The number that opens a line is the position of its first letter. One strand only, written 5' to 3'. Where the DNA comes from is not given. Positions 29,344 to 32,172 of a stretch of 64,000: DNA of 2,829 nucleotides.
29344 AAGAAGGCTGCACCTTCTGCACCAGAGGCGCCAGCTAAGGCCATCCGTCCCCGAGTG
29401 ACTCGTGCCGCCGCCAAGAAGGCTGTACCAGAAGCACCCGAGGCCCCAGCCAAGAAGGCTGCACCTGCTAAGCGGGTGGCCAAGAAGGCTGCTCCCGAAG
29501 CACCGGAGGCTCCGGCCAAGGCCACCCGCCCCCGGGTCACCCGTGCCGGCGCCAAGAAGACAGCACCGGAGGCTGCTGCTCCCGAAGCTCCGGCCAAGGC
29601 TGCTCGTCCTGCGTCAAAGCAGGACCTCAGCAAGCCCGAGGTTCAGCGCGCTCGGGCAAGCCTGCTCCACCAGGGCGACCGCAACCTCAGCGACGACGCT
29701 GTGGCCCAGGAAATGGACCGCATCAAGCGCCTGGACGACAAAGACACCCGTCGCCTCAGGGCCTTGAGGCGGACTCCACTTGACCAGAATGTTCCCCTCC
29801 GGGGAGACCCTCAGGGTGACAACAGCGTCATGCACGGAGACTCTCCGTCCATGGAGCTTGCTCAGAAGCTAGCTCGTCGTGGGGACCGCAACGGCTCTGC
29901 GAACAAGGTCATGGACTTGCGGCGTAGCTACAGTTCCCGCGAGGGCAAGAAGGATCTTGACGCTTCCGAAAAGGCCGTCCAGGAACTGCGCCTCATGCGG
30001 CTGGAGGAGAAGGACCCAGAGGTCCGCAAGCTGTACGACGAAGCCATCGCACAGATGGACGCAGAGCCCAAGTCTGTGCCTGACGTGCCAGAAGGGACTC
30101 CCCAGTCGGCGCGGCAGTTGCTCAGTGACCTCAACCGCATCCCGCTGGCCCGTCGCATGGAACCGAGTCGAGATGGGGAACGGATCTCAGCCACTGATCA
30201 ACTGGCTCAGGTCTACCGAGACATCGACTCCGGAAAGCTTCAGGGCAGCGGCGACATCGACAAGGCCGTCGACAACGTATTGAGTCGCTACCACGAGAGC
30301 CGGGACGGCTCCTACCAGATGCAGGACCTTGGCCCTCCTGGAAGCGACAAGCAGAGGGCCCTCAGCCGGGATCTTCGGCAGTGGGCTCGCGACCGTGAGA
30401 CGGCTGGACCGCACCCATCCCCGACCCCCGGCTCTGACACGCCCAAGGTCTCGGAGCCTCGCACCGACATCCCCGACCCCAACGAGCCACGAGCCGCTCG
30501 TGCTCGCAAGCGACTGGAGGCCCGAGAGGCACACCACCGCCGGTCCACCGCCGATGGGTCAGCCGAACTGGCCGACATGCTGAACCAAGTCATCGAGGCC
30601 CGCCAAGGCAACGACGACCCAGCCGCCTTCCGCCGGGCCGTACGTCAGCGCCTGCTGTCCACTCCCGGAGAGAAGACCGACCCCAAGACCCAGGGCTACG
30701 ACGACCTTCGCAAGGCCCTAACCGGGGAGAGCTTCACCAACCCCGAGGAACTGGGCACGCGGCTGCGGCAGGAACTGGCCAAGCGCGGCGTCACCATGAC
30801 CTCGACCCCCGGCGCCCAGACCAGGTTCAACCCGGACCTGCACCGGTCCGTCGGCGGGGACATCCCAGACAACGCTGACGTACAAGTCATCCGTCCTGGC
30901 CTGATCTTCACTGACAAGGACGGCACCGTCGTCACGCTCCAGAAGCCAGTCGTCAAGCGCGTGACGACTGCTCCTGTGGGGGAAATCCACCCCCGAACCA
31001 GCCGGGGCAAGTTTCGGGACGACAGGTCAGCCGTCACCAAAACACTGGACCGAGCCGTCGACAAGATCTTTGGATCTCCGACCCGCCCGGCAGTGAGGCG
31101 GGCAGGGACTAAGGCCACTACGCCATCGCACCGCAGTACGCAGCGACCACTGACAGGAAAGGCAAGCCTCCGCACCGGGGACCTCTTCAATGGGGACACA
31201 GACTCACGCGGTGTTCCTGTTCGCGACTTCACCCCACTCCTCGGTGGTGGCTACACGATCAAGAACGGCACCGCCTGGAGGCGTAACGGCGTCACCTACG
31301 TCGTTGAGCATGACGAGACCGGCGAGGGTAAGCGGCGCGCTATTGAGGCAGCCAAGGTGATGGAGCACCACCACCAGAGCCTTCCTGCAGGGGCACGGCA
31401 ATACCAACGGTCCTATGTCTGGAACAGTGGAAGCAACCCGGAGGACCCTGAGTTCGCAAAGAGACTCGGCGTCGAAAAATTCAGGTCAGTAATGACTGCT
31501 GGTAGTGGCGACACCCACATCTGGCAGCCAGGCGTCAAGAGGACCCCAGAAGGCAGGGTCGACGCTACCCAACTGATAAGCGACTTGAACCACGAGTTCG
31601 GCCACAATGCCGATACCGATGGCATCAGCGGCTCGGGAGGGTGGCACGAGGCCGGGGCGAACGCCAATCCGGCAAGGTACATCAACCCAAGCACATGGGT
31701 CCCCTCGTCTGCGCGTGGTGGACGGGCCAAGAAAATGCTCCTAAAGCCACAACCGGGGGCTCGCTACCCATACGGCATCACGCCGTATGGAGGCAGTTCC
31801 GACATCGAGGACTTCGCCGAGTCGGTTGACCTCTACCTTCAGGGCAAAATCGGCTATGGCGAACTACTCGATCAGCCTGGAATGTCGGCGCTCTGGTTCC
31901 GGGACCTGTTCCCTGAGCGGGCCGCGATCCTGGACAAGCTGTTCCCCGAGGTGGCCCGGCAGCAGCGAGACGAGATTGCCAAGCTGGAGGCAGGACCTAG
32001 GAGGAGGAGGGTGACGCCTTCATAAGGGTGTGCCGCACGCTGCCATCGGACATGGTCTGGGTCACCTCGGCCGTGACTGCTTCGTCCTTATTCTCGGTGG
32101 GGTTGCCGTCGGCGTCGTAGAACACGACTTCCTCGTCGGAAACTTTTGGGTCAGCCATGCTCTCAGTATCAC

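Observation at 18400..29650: The ~4400-residue core is built from dozens of histone-H1/AlgP-like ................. repeats separated by charged coiled-coil spacers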

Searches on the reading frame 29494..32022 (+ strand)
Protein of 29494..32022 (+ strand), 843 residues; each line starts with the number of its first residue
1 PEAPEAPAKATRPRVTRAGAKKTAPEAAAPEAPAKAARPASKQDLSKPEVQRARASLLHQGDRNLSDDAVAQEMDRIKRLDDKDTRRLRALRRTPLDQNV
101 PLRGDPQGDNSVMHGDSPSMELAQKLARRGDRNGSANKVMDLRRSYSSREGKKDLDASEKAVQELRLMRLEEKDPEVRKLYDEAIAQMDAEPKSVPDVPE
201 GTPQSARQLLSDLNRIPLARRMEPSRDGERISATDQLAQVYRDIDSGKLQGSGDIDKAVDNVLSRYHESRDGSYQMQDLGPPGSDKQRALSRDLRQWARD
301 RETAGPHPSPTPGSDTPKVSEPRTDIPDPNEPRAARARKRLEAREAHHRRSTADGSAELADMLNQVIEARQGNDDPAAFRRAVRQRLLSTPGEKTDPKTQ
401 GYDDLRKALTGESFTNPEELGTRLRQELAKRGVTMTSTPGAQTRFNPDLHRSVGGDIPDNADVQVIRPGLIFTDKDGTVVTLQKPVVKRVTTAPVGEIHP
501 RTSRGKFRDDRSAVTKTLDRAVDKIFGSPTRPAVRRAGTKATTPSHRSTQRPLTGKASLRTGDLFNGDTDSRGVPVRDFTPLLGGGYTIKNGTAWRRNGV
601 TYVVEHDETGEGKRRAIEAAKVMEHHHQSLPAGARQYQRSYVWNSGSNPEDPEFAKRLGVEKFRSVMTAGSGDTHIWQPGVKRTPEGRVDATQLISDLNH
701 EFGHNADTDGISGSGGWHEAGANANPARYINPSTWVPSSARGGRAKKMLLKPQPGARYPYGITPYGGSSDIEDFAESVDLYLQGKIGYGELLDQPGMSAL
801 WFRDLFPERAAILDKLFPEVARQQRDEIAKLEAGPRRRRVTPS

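Call 7: search_protein_families(library=pfam, proteins=[window:29494-32022:+], max_evalue=0.1)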
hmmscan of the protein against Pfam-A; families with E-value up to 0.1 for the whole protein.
window:29494-32022:+ (843 aa): 1 family
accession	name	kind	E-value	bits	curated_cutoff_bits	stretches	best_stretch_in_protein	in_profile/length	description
PF19102.7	DUF5789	-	0.043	14.2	21.7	0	340-386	22-66/75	Family of unknown function (DUF5789)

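Call 9: search_protein_families(library=phrogs, proteins=[window:29494-32022:+], max_evalue=0.001)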
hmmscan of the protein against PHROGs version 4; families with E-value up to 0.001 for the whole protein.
window:29494-32022:+ (843 aa): 0 families

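Call 28: search_dna_similar(query=window:29650-32022:+, collection=phages, mode=protein, max_rows=25, max_evalue=0.001)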
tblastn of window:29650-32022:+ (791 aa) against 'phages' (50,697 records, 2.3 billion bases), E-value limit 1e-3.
No match.

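Call 32: find_homologous_proteins(query=window:29650-32022:+)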
Query window:29650-32022:+ (791 aa): 3 proteins with E <= 0.001 among 8000 candidates.
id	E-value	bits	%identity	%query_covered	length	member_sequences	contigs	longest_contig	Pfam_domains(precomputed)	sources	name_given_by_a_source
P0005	0.0e+0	1425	81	100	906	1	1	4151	-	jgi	jgi:hypothetical protein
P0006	6.6e-33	133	31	51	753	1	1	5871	-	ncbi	ncbi:MAG TPA: hypothetical protein VF163_21065, partial [Micromonosporaceae bacterium]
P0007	4.5e-29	120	39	27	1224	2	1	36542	-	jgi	jgi:hypothetical protein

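Call 33: find_encoding_contigs(protein=P0007, flank=10000, max_places=3)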
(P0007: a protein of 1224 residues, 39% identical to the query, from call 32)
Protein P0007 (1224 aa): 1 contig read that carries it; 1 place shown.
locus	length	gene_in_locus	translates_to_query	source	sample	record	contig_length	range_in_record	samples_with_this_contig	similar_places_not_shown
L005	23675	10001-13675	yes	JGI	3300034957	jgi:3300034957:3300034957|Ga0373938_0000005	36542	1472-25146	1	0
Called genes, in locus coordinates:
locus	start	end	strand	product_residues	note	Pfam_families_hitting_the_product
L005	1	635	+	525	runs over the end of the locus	-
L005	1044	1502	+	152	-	-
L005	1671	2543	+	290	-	-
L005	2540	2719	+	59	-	PF04957:RMF (weak)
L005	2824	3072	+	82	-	-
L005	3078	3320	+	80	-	-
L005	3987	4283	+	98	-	-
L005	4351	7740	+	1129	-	PF04860:Phage_portal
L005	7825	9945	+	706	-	PF00293:NUDIX, PF14815:NUDIX_4 (faint)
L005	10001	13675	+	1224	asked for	-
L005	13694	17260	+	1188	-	-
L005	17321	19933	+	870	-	-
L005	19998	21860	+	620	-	-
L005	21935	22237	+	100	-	-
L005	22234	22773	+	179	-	-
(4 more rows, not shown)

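Call 34: find_encoding_contigs(protein=P0005, flank=10000, max_places=3)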
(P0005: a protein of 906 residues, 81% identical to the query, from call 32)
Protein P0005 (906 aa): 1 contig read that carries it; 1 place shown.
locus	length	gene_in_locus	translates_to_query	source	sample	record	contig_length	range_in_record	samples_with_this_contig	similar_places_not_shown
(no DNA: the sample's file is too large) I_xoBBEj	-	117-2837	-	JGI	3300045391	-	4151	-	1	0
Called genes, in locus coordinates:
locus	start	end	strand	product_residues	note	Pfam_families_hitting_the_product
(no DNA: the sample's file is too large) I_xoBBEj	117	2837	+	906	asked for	-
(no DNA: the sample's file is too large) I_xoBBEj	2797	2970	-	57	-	-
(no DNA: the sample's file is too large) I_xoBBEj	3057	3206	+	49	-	-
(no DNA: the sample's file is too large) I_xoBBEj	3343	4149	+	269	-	?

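Call 35: find_encoding_contigs(protein=P0006, flank=10000, max_places=3)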
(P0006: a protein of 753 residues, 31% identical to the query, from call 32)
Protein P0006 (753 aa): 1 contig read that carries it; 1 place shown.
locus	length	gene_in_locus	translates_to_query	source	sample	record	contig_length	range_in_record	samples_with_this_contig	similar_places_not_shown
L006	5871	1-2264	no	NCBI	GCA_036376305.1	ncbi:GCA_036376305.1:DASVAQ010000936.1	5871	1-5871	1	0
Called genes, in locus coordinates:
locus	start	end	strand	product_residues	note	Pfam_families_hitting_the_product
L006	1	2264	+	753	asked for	?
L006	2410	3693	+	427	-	PF20223:DUF6582, PF10123:Mu-like_Pro_N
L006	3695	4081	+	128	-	PF09956:Phage_cement_2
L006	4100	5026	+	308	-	PF25209:Phage_capsid_4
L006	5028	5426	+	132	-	PF09956:Phage_cement_2 (weak)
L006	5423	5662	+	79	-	-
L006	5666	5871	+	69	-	?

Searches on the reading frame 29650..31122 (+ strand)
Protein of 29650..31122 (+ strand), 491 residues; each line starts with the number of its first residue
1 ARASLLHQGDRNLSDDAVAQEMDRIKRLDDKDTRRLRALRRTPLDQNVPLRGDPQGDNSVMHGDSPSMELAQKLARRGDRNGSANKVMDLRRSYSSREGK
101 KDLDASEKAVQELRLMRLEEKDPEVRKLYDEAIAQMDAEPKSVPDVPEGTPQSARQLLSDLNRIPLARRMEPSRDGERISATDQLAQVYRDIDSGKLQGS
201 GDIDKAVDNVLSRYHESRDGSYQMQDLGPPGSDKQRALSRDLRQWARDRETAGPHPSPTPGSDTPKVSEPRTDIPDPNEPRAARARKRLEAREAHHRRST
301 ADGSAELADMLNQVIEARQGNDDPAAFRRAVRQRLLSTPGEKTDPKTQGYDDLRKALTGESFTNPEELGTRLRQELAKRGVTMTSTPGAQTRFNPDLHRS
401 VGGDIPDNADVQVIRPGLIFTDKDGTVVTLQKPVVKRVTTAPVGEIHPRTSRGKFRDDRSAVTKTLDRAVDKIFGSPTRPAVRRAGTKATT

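Call 38: search_protein_families(library=pfam, proteins=[window:29650-31122:+], max_evalue=10)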
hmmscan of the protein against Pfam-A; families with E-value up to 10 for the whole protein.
window:29650-31122:+ (491 aa): 1 family
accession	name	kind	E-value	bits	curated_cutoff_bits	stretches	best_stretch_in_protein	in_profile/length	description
PF19102.7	DUF5789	-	0.016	15.6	21.7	1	288-334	22-66/75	Family of unknown function (DUF5789)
